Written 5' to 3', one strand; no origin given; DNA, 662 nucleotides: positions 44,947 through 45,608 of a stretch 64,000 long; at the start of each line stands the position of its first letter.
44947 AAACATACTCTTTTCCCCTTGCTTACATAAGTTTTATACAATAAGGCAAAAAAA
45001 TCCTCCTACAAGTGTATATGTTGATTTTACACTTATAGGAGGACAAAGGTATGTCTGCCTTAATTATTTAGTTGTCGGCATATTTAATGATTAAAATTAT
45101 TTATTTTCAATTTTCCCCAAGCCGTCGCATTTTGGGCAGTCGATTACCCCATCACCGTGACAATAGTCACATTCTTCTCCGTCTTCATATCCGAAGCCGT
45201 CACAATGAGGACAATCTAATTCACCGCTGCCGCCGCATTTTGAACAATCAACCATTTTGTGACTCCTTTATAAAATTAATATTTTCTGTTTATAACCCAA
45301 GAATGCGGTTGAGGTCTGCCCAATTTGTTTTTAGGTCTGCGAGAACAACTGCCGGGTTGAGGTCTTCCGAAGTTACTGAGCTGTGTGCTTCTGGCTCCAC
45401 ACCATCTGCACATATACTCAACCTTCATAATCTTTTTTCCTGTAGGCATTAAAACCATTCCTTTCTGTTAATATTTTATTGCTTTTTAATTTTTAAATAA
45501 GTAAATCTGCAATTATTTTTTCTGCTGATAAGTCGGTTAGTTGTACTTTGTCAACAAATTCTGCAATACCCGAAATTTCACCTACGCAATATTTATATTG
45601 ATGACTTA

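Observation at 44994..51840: WYL-regulator-led six-gene operon with no recognisable enzymatic domain: candidate undescribed membrane-targeting conflict/defence system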

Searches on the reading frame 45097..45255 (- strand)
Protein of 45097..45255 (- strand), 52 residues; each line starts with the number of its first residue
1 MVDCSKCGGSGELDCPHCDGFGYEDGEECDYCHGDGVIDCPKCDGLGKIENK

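Call 3: search_protein_families(library=pfam, proteins=[window:45097-45255:-], max_evalue=1)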
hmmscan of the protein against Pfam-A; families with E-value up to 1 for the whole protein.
window:45097-45255:- (52 aa): 14 families
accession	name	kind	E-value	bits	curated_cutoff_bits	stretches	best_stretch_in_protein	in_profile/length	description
PF00684.25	DnaJ_CXXCXGXG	-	2.3e-05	25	32.7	2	15-43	1-47/65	DnaJ central domain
PF17302.8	DUF5351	-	5.6e-05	23.8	27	1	15-36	1-27/29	Family of unknown function (DUF5351)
PF25436.1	BSD2_CRD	-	0.00021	21.8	27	2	29-47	5-23/69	BSD2 cysteine rich domain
PF15777.11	Anti-TRAP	-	0.00072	19.9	32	1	12-49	10-42/59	Tryptophan RNA-binding attenuator protein inhibitory protein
PF25112.1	zf-AtTam37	-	0.0016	19.6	27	2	27-45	77-95/111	AtTam37 zinc finger region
PF25433.1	DUF7895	-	0.022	15.6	27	2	27-48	3-22/75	Domain of unknown function (DUF7895)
PF20833.2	RNase_E_G_Thio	-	0.095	13.3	26.8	0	40-51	2-13/86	RNase E/G, Thioredoxin-like domain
PF21002.2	TMEM106_N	-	0.1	13.7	24.5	1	32-50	49-67/91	Transmembrane protein 106 N-terminal region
PF23733.2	GRXCR1-2_C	-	0.11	12.8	26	1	4-43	12-46/47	GRXCR1/2, C-terminal domain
PF15801.11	zf-C6H2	-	0.14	12.7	30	0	5-25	4-25/47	zf-MYND-like zinc finger, mRNA-binding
PF22586.1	ANCHR-like_BBOX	-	0.17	12.5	27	1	29-44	2-17/39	ANCHR-like B-box zinc-binding domain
PF12773.13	DZR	-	0.18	12.4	27.3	1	4-32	15-44/45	Double zinc ribbon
PF21276.3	ZNF512_C2HC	-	0.77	9.9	27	0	35-44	11-20/38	Zinc finger protein 512, C2HC zinc finger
PF18912.6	DZR_2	-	0.78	10.1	27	1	14-48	9-44/56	Double zinc ribbon domain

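Call 4: search_protein_families(library=padloc, proteins=[window:45097-45255:-], max_evalue=1)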
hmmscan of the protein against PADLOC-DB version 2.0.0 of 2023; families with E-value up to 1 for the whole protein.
window:45097-45255:- (52 aa): 1 family
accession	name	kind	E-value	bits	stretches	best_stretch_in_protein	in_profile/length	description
PDLC04253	PDC-M01B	-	0.26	8.5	1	3-50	311-356/366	-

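Call 5: search_protein_families(library=ncbifam, proteins=[window:45097-45255:-], max_evalue=1)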
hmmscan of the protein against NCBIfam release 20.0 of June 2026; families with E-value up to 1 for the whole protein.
window:45097-45255:- (52 aa): 5 families
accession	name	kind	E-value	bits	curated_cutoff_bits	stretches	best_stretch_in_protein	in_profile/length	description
NF058604.1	RtpA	equivalog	4e-08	33.2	65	2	12-38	9-35/50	anti-TRAP protein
TIGR02642.1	phage_xxxx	hypoth_equivalog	0.013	15.2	101.4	1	14-38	183-209/267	TIGR02642 family protein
NF010894.0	PRK14301.1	equivalog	0.057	12.4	548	1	4-51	164-211/373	chaperone protein DnaJ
TIGR02349.1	DnaJ_bact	equivalog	0.13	11.6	377.2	0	3-51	162-214/354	molecular chaperone DnaJ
NF008035.0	PRK10767.1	subfamily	0.19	10.7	338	1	3-51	160-208/374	molecular chaperone DnaJ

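Call 6: search_protein_families(library=phrogs, proteins=[window:45097-45255:-], max_evalue=0.1)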
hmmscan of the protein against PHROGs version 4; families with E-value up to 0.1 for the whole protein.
window:45097-45255:- (52 aa): 3 families
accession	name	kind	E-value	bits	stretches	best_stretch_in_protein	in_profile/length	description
phrog_3931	-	unknown function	5.1e-06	27.5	1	23-52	26-59/59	-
phrog_28723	-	unknown function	0.0016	19.9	1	4-47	33-75/83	-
phrog_15035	-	unknown function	0.0043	18.2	0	40-48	8-16/64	-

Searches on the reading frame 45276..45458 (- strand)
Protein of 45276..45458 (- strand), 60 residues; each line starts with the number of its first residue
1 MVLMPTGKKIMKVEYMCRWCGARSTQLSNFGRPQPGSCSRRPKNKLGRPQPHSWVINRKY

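Call 3: search_protein_families(library=pfam, proteins=[window:45276-45458:-], max_evalue=1)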
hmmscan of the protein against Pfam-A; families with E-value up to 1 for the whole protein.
window:45276-45458:- (60 aa): 0 families

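Call 4: search_protein_families(library=padloc, proteins=[window:45276-45458:-], max_evalue=1)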
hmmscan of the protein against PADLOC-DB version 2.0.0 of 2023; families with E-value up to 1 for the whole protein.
window:45276-45458:- (60 aa): 0 families

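Call 5: search_protein_families(library=ncbifam, proteins=[window:45276-45458:-], max_evalue=1)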
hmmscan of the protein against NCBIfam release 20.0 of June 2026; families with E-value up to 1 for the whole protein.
window:45276-45458:- (60 aa): 0 families

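Call 6: search_protein_families(library=phrogs, proteins=[window:45276-45458:-], max_evalue=0.1)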
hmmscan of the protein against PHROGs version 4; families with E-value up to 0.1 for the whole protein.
window:45276-45458:- (60 aa): 0 families
